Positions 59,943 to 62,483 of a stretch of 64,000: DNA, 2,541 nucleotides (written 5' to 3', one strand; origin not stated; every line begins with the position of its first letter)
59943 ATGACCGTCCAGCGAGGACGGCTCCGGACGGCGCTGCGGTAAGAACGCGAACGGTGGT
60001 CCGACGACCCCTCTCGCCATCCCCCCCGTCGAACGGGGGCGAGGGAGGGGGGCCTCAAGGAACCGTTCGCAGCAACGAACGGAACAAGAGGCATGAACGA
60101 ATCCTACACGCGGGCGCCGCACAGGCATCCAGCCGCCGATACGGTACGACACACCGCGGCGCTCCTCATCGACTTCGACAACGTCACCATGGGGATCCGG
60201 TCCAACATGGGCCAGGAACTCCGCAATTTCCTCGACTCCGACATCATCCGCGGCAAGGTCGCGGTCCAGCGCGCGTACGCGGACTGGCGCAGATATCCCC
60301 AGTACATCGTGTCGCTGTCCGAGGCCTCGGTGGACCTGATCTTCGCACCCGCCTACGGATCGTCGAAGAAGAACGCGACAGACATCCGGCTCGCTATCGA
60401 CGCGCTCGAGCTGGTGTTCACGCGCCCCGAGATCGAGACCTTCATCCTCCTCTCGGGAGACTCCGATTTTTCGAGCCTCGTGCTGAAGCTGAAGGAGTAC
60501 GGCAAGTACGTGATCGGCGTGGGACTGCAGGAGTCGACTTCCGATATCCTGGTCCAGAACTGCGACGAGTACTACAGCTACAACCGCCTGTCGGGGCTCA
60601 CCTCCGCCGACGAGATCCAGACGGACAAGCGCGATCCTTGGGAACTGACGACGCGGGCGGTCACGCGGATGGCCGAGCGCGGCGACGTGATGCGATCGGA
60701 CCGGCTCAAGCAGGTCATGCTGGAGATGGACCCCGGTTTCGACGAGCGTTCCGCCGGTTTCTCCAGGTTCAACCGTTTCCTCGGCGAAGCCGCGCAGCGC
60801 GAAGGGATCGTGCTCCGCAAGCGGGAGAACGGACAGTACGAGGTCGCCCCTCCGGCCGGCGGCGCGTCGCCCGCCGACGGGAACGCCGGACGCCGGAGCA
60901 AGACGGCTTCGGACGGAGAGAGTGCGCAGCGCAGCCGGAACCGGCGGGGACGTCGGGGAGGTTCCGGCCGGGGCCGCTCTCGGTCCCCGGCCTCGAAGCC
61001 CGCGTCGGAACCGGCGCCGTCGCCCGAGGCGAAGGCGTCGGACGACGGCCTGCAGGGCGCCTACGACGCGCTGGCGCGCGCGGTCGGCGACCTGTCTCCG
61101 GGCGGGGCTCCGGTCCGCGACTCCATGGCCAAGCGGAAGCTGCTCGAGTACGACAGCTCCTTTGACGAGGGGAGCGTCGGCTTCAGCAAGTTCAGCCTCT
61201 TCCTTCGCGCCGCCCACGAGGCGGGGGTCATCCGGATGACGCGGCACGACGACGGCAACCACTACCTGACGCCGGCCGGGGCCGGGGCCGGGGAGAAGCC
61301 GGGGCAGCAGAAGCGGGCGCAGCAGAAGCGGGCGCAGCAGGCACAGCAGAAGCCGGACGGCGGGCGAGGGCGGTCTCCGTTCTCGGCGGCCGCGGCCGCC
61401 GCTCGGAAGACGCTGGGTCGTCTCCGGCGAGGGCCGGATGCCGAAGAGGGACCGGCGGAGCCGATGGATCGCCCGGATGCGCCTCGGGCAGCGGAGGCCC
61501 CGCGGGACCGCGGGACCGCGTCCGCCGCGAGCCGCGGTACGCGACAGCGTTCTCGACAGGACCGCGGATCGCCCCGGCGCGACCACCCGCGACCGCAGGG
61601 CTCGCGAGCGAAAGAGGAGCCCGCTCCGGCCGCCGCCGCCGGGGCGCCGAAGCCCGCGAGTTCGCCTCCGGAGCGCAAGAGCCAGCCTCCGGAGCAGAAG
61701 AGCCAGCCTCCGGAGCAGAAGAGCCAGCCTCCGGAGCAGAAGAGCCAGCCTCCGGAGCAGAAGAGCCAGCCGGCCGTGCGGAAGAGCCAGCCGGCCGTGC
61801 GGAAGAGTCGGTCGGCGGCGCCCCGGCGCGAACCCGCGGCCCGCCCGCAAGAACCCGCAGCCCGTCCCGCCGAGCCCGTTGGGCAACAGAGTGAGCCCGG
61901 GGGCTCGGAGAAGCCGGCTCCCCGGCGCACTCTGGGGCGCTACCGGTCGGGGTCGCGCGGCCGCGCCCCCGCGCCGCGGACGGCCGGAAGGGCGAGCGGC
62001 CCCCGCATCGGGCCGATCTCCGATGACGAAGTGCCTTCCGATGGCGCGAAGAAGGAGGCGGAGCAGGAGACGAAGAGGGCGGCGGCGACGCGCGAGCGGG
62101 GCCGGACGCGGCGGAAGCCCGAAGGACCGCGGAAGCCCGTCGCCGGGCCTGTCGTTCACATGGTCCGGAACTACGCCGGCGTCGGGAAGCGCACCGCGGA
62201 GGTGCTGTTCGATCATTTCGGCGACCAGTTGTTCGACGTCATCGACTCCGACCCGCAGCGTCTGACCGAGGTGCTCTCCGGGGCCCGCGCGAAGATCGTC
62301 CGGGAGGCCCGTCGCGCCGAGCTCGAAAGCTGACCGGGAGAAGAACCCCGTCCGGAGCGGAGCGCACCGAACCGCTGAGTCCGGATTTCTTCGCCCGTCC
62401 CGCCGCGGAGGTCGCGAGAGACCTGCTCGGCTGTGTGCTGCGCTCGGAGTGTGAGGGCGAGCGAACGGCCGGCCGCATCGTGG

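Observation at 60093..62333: Large NYN-nuclease / double LOTUS (OST-HTH) protein with in-frame 21/24-bp tandem repeats and an HhH-like tail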

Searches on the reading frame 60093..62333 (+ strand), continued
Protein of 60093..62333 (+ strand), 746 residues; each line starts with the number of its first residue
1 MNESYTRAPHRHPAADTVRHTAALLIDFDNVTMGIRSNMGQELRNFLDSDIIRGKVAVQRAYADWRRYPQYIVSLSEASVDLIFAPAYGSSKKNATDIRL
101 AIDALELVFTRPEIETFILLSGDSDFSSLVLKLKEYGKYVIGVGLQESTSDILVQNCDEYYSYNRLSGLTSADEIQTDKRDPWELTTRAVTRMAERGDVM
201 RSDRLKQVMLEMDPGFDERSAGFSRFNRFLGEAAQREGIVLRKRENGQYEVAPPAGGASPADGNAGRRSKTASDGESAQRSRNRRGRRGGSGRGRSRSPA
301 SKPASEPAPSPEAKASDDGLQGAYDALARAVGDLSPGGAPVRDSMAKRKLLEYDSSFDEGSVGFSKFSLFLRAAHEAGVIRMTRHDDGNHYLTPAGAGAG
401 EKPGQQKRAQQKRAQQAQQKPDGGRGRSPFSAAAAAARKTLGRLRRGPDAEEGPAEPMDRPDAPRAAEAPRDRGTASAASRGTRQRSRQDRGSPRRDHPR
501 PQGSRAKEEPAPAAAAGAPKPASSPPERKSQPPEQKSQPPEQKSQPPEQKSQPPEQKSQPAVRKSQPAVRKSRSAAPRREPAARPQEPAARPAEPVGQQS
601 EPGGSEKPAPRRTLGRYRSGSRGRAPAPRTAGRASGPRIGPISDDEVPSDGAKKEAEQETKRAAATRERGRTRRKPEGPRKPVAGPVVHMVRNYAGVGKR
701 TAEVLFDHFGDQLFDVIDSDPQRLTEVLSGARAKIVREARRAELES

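Call 18: find_related_loci(query=A3, collection=genome_contigs, flank=6000)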
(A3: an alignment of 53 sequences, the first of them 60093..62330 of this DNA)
Query A3 (746 aa) in genome_contigs; peptide patterns used: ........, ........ (x = any residue, [..] = any of these).
600 stretches matched a pattern (row limit reached: there are more); 587 encode a relative of the query (tblastn E <= 1e-3); the best 80 are kept; 80 distinct loci.
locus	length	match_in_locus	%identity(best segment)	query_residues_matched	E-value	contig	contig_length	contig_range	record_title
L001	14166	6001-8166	88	1-746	0e+0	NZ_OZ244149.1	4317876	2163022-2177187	MAG: Candidatus Palauibacter sp. isolate 0d4ab03e-7888-48a4-aad6-e62ffb5e22cc chromosome 1, complete sequence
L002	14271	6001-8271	61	1-746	0e+0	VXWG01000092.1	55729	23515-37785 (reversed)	MAG: Candidatus Palauibacter irciniicola isolate SB0668_bin_12 NODE_282_length_55729_cov_25.756906, whole genome shotgun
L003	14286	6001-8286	59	1-746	0e+0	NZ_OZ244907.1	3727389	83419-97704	MAG: Candidatus Palauibacter sp. isolate c5de0401-b7dc-4d82-98b5-efbda7d568cc chromosome 1, complete sequence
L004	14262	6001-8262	58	1-746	0e+0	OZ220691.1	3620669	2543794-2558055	MAG: Gemmatimonadota bacterium isolate 1766b9ea-3269-4cc1-97f5-695b05480569 genome assembly, chromosome: 1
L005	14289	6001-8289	60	1-745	0e+0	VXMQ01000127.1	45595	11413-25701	MAG: Candidatus Palauibacter denitrificans isolate SB0661_bin_40 NODE_865_length_45595_cov_58.104897, whole genome shotg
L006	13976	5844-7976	52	1-746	0e+0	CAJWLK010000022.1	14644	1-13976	MAG TPA_asm: uncultured Gemmatimonadetes bacterium isolate ERR599156_bin.217_MetaBAT_v2.12.1_MAG genome assembly, contig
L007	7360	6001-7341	72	1-450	0e+0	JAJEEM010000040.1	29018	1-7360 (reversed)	MAG: Gemmatimonadetes bacterium isolate p16x34bins.34 k141_760566, whole genome shotgun sequence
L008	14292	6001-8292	58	1-746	0e+0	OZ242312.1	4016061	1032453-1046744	MAG: Gemmatimonadota bacterium isolate 199b9089-fb52-4512-a5e9-bc908b5c825e genome assembly, chromosome: 1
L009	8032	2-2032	52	33-745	0e+0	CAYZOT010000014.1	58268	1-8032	MAG TPA_asm: uncultured Gemmatimonadota bacterium isolate SRP092902_co1_612 genome assembly, contig: NODE_465_length_582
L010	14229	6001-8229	59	1-746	0e+0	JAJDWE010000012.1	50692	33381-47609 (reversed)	MAG: Gemmatimonadetes bacterium isolate jk18x22bins.97 k141_48167, whole genome shotgun sequence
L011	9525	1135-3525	47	1-743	0e+0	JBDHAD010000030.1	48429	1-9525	MAG: Gemmatimonadota bacterium isolate M3-44_Bin_137 M3-44_Bin_137_scaffold_3481, whole genome shotgun sequence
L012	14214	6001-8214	58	1-746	0e+0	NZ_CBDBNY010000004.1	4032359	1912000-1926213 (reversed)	MAG: Candidatus Palauibacter sp. isolate 9c20def5-05d6-4f68-ae38-90b01f08d4a3 contig_3, whole genome shotgun sequence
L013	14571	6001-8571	58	1-746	2e-169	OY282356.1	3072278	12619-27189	MAG: Gemmatimonadota bacterium genome assembly, chromosome: 1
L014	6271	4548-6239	51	1-555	1e-161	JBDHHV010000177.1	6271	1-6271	MAG: Gemmatimonadota bacterium isolate M8-62_Bin_309 M8-62_Bin_309_scaffold_72035, whole genome shotgun sequence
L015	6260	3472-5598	45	22-746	2e-154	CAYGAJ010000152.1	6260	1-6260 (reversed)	MAG TPA_asm: uncultured Gemmatimonadota bacterium isolate ERP108616_co2_293 genome assembly, contig: NODE_26296_length_6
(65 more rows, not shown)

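Call 43: search_protein_families(library=padloc, proteins=[window:60093-62333:+], max_evalue=0.01)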
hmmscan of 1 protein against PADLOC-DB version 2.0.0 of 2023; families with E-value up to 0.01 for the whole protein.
window:60093-62333:+ (746 aa): 0 families

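Call 45: predict_structure(alignment_id=A3)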
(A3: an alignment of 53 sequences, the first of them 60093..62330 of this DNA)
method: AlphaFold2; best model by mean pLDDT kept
length: 746 residues; sequences in the alignment: 53
mean_pLDDT: 56.5   pTM: 0.27
mean pLDDT of the five models: 56.5, 56.2, 54.9, 53.6, 52.1
residues with pLDDT >= 90: 179; 70-90: 39; 50-70: 78; < 50: 450
segments of 3 or more residues with pLDDT < 50: 1-37, 39-41, 49-96, 98-100, 107-118, 121-125, 139-171, 257-298, 300-314, 401-420, 422-453, 458-460, 465-469, 471-493, 495-498, 502-509, 513-520, 522-524, 527-531, 534-538, 541-545, 549-552, 555-559, 561-566, 568-576, 578-580, 582-584, 589-591, 596-601, 603-609, 611-615, 617-625, 627-636, 638-647, 649-682
pLDDT, mean of each block of 10 residues (from residue 1): 38 41 44 42 51 41 36 34 39 47 48 49 49 51 42 41 41 58 93 93 94 90 91 88 85 67 35 35 37 37 36 62 96 92 97 94 95 96 93 77 38 36 41 47 42 40 43 35 35 42 43 42 46 48 44 45 41 39 42 41 42 44 41 37 36 37 36 39 75 94 96 94 93 95 89
secondary structure, 60 per line:
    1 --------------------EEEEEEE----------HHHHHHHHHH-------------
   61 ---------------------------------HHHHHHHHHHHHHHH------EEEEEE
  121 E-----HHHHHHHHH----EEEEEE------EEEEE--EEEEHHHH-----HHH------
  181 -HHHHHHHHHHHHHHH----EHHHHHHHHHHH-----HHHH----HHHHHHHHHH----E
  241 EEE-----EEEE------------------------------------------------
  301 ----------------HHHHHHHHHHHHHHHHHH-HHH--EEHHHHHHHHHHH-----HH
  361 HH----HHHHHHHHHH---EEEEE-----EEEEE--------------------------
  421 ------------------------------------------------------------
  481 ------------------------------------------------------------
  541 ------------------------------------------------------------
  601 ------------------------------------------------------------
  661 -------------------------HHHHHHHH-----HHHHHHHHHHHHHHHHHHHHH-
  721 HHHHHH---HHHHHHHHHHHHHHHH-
elements in order (helices of 4 or more, strands of 3 or more residues): E21-27 H38-47 H94-108 E115-121 H127-135 E140-145 E152-156 E159-162 H163-166 H182-196 H202-212 H218-221 H226-235 E240-243 E249-252 H317-334 H343-353 H359-362 H367-376 E380-384 E390-394 H686-693 H699-719 H721-726 H730-745

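Call 49: fold_search(model_id=the predicted structure, library=pdb)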
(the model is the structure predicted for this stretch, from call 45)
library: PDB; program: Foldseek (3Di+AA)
matches with E <= 10: 690; with E <= 0.001: 0
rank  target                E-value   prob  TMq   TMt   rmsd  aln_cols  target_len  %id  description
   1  3gyg_A                2.1e-02  0.38  0.10  0.20  13.9       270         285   12  Crystal structure of yhjK (haloacid dehalogenase-like hydrolase protein) from Bacillus subtilis (released 2009-05-12)
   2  7ne9_AAA              4.4e-02  1.00  0.08  0.44   2.6        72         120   18  A single sensor controls large variations in zinc quotas in a marine cyanobacterium (released 2022-03-02)
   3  5fd5_C                4.4e-02  1.00  0.08  0.40   3.9        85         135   14  manganese uptake regulator (released 2016-12-28)
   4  3rco_B                5.0e-02  1.00  0.09  0.76   2.3        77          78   12  Crystal structure of a conserved motif in human TDRD7 (released 2012-04-04)
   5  3mwm_A                5.0e-02  1.00  0.08  0.43   2.5        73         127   12  Graded expression of zinc-responsive genes through two regulatory zinc-binding sites in Zur (released 2011-03-16)
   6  3mwm_B                5.9e-02  1.00  0.08  0.42   2.8        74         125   12  Graded expression of zinc-responsive genes through two regulatory zinc-binding sites in Zur (released 2011-03-16)
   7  5fd5_D                5.9e-02  1.00  0.08  0.39   2.9        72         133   15  manganese uptake regulator (released 2016-12-28)
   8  5fd5_B                6.7e-02  0.96  0.08  0.34   5.4        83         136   13  manganese uptake regulator (released 2016-12-28)
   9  4rb2_D                7.1e-02  1.00  0.08  0.41   2.7        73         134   14  Crystal structure of Magnetospirillum gryphiswaldense MSR-1 SeMet-Fur-Mn2+-feoAB1 operator (released 2015-07-15)
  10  7jgr_B                7.1e-02  0.25  0.08  0.20  16.9       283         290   11  Structure of Drosophila ORC bound to DNA (84 bp) and Cdc6 (released 2020-09-09)
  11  4ray_A                7.5e-02  1.00  0.08  0.40   2.7        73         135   14  Crystal structure of Magnetospirillum gryphiswaldense MSR-1 Apo-Fur (released 2015-07-15)
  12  3rco_A                9.0e-02  1.00  0.09  0.76   2.3        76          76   12  Crystal structure of a conserved motif in human TDRD7 (released 2012-04-04)
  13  5fd5_A                9.0e-02  0.99  0.08  0.39   3.9        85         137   14  manganese uptake regulator (released 2016-12-28)
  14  8iue_P                9.0e-02  0.47  0.08  0.17  16.9       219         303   10  RNA polymerase III pre-initiation complex melting complex 1 (released 2023-05-24)
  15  2lh9_MODEL_1_A        1.0e-01  1.00  0.09  0.70   2.2        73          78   11  NMR structure of the first lotus domain of tudor domain-containing protein 7 (released 2012-08-08)
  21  3s93_B                1.1e-01  0.99  0.09  0.65   3.2        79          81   10  Crystal structure of conserved motif in TDRD5 (released 2011-08-31)
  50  3s93_A                2.9e-01  0.91  0.09  0.61   3.5        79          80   11  Crystal structure of conserved motif in TDRD5 (released 2011-08-31)
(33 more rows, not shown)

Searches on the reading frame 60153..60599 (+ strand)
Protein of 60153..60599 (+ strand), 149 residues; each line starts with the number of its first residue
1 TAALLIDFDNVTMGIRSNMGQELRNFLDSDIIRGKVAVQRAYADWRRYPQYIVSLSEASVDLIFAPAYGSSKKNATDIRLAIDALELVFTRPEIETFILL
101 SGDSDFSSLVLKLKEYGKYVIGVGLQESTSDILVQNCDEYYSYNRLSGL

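Call 53: search_solved_structures(query=window:60153-60599:+, max_evalue=10, show_alignments=5)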
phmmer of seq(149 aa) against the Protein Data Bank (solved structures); distinct sequences matched with E-value up to 10: 10.
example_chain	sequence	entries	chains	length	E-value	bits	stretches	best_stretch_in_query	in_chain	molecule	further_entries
2qip_A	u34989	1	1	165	3.2e-06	30.5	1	70-141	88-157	Protein of unknown function VPA0982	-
4mio_A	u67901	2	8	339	0.69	13.2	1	21-97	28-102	Inositol 2-dehydrogenase/D-chiro-inositol 3-dehydrogenase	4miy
4mie_A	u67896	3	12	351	0.75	13.1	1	20-96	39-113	Inositol 2-dehydrogenase/D-chiro-inositol 3-dehydrogenase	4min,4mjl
6a6v_A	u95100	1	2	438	0.94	12.8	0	58-139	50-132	Fructosyl amine: oxygen oxidoreductase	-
7us5_A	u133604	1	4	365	1.1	12.5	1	28-130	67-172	GDP-D-GLYCERO-D-MANNO-HEPTOSE 4,6-DEHYDRATASE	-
9u53_A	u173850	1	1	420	1.2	12.4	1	73-133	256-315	Cytochrome P450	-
5t1f_A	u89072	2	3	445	1.4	12.2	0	82-123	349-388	Uncharacterized protein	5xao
7cl9_A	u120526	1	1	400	1.6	12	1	74-133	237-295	Cytochrome P450 hydroxylase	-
6a6t_A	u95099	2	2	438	1.7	11.9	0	59-139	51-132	Fructosyl amine: oxygen oxidoreductase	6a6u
6l69_A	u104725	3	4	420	1.8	11.9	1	74-133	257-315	Cytochrome P450 hydroxylase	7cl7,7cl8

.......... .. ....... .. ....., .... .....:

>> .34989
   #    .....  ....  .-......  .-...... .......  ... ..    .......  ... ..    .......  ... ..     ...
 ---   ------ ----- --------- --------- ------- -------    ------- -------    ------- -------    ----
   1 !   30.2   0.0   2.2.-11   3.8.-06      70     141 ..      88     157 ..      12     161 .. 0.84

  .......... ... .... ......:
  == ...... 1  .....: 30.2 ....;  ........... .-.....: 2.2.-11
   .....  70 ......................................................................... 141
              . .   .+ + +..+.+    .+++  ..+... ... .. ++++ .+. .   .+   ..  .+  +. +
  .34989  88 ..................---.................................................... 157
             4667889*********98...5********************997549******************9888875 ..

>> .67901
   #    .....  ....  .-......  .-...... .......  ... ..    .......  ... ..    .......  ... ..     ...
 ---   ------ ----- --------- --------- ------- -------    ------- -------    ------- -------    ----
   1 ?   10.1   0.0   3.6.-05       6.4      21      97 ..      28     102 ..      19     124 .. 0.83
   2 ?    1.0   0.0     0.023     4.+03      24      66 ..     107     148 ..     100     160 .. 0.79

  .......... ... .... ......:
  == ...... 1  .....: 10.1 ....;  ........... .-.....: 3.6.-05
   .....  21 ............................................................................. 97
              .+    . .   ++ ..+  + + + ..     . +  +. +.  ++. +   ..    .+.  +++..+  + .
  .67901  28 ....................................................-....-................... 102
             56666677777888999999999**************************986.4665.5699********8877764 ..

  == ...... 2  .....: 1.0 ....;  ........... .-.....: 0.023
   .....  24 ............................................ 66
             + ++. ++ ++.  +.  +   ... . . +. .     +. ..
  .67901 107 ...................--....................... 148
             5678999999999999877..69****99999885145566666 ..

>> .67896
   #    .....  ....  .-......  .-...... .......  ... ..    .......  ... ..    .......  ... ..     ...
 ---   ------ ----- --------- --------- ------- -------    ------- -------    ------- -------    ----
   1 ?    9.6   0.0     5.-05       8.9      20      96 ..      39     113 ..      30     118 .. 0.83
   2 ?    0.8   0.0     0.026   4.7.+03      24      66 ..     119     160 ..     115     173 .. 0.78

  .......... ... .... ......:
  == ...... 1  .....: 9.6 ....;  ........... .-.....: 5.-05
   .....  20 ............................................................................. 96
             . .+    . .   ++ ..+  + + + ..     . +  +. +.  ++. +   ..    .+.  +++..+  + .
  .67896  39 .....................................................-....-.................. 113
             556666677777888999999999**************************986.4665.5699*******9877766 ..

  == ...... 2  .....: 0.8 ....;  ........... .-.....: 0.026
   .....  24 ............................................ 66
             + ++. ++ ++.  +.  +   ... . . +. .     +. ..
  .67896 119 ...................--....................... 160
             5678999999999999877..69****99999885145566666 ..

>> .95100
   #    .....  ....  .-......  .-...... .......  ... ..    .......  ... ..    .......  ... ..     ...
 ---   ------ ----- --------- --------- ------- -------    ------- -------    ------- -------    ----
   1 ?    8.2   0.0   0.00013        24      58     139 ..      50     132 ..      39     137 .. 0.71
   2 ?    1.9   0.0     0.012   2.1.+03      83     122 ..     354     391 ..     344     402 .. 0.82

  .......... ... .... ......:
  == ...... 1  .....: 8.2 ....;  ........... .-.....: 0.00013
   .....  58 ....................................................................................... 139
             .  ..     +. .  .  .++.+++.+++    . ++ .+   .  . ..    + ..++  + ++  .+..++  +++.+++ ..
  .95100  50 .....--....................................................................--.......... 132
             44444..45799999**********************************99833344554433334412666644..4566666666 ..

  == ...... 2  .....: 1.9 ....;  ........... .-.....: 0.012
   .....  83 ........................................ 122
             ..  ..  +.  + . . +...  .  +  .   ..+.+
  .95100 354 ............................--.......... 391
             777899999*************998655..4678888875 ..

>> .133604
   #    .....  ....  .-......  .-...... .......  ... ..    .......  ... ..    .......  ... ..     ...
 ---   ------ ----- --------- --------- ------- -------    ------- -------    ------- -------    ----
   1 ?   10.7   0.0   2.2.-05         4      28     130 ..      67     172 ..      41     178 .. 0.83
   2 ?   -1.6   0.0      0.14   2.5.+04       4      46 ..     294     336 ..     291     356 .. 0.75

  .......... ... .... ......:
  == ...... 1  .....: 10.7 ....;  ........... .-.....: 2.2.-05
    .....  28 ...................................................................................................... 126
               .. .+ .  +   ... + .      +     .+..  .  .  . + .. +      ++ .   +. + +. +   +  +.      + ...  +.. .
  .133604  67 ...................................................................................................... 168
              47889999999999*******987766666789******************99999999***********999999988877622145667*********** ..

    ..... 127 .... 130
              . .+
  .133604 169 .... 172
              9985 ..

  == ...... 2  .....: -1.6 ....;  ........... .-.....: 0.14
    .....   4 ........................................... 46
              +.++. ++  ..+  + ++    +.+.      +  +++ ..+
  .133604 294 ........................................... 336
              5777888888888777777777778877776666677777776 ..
